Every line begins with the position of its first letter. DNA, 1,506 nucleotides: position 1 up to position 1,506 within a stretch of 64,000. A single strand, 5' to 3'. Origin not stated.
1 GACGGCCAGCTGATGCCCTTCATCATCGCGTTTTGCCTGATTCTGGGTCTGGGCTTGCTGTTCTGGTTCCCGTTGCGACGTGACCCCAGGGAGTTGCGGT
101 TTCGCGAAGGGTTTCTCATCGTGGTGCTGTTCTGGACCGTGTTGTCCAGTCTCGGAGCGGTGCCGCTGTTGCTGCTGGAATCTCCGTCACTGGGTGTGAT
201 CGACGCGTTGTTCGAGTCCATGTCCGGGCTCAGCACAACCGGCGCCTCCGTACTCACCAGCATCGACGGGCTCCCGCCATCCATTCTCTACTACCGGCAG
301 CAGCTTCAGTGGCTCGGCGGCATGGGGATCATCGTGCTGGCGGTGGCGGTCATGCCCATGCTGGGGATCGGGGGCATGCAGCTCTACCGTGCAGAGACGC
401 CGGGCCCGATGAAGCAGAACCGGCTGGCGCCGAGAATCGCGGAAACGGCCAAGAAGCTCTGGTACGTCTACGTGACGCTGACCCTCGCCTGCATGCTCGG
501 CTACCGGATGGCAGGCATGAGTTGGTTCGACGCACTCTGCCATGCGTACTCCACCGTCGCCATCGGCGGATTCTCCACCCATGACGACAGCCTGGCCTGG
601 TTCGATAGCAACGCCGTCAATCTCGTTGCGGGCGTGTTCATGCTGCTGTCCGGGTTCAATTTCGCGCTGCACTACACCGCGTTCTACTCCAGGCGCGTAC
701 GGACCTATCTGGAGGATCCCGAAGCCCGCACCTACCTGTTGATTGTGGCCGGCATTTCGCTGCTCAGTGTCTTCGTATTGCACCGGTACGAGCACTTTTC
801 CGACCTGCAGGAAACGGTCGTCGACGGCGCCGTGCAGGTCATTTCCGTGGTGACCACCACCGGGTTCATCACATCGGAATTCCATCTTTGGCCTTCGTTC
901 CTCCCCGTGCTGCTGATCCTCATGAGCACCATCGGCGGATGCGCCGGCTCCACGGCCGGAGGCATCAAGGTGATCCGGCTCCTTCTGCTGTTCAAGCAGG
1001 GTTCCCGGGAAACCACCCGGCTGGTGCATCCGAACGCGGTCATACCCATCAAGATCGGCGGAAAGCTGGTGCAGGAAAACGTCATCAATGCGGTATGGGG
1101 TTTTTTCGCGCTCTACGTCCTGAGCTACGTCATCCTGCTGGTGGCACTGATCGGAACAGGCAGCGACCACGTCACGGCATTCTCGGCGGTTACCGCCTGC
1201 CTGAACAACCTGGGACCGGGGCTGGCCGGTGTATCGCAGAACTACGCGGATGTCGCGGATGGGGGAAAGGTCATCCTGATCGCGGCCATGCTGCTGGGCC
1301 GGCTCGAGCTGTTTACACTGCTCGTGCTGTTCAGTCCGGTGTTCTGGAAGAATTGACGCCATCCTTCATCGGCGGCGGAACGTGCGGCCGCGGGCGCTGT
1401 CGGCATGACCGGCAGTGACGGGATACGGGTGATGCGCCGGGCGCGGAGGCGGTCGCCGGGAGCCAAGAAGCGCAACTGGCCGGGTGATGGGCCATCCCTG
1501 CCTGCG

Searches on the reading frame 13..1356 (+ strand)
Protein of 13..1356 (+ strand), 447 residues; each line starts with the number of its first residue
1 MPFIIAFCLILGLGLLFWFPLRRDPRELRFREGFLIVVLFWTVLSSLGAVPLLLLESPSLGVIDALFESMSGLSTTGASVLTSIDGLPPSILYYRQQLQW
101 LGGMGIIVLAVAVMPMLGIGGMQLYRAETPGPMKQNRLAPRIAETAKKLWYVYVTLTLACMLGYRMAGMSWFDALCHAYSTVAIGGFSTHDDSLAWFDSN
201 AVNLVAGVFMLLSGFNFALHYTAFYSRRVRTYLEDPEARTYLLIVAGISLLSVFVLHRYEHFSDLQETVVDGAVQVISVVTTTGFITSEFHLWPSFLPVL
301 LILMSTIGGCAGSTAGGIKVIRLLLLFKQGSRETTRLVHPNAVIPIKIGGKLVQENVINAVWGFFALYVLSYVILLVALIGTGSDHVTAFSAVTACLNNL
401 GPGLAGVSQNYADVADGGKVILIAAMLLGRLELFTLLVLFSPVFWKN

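Call 93: search_protein_families(library=pfam, proteins=[window:13-1356:+], max_evalue=0.01)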
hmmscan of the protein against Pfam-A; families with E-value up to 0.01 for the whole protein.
window:13-1356:+ (447 aa): 1 family
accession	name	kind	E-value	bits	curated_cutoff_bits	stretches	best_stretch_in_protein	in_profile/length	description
PF02386.22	TrkH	-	1e-95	321.6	27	1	5-441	7-491/502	Cation transport protein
